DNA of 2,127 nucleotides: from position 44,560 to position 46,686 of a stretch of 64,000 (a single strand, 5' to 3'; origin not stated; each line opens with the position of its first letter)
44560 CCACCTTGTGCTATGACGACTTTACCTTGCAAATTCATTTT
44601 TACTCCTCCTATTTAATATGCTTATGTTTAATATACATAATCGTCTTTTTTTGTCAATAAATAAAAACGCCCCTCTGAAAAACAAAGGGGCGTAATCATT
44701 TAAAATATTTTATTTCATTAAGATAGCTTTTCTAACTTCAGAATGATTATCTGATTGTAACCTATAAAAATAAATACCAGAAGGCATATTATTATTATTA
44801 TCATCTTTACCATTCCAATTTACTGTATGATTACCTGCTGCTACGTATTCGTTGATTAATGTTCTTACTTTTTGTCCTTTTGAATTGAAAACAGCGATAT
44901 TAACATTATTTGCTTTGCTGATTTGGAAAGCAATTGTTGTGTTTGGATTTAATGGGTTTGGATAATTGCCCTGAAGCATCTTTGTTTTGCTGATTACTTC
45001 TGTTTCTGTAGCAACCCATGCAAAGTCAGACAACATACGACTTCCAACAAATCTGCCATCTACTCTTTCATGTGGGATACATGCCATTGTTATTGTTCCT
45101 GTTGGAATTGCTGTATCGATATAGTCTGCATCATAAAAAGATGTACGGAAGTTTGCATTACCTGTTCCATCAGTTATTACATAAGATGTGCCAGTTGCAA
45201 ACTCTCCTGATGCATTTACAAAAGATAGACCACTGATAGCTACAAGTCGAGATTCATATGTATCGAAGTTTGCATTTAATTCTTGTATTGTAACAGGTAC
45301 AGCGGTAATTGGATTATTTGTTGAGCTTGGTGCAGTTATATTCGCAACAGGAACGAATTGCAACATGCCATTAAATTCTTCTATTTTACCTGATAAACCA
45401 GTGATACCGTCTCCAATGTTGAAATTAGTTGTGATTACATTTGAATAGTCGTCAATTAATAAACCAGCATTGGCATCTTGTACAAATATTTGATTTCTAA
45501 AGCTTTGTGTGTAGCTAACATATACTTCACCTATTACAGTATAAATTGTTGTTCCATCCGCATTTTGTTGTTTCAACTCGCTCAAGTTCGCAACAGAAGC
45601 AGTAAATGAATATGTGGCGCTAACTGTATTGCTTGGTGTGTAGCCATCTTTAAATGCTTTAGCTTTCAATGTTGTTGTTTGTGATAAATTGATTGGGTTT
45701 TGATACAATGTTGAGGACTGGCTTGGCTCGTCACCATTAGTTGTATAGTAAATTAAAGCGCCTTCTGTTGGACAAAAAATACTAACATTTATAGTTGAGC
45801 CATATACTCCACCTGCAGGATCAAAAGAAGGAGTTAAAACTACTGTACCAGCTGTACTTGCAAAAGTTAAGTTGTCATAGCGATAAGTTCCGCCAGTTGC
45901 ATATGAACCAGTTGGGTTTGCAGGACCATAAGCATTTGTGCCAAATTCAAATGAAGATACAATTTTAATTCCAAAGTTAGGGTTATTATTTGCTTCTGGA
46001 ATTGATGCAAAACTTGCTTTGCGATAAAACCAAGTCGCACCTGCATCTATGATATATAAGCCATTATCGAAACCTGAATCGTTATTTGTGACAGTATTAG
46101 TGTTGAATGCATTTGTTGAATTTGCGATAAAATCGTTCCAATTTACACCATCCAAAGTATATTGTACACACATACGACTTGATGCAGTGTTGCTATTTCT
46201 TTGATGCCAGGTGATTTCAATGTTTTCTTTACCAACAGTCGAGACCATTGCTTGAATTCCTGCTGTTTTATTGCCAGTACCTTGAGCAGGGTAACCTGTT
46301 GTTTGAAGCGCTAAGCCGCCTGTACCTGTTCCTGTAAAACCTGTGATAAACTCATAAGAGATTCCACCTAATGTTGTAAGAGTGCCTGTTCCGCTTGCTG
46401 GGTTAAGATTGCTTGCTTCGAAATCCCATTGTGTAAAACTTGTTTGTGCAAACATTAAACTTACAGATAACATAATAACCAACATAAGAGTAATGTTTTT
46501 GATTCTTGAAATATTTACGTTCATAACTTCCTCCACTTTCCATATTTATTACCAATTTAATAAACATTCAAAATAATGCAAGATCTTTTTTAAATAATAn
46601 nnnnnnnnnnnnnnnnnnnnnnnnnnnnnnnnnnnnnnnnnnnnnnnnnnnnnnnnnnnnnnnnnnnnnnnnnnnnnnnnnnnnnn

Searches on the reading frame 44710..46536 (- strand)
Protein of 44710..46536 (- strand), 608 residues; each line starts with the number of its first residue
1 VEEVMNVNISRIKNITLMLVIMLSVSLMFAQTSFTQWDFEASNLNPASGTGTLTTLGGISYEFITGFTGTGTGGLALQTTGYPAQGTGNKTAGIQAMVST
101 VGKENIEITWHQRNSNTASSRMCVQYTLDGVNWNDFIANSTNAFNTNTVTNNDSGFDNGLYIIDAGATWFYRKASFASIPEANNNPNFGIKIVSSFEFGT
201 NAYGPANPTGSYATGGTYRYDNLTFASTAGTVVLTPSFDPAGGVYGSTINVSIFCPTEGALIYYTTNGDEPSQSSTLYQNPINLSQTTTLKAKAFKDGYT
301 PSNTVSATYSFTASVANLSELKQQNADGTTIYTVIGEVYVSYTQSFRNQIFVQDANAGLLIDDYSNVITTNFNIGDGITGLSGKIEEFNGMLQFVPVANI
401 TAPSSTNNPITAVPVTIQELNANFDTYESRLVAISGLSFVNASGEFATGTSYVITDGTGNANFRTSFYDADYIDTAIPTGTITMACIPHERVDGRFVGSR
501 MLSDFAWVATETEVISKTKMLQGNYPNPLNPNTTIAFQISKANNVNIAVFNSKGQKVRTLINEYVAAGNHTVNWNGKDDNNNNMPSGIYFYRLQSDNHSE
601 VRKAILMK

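Call 19: search_protein_families(library=pfam, max_evalue=0.01, proteins=[window:44710-46536:-])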
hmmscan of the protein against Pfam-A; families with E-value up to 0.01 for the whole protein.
window:44710-46536:- (608 aa): 7 families
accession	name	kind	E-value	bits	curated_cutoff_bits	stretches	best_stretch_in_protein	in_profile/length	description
PF13290.12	CHB_HEX_C_1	-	1.1e-20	73.8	22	1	240-306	1-67/67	Chitobiase/beta-hexosaminidase C-terminal domain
PF13287.12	Fn3_assoc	-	6.8e-16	58.6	23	1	251-309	1-59/59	Fn3 associated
PF13860.13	FlgD_ig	-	5.2e-11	42.8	27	1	540-597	20-77/79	FlgD Ig-like domain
PF18962.6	Por_Secre_tail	-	1.7e-09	38.2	27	1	525-605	2-74/75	Secretion system C-terminal sorting domain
PF18942.5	DUF5689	-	3.6e-07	30.7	28.6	1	344-485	39-197/217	Family of unknown function (DUF5689)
PF13585.12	CHU_C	-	3.8e-07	30.6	27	1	537-602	18-80/86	CHU_C Type IX secretion signal domain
PF00754.31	F5_F8_type_C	-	0.0078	16.8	28.2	0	106-151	50-97/127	F5/8 type C domain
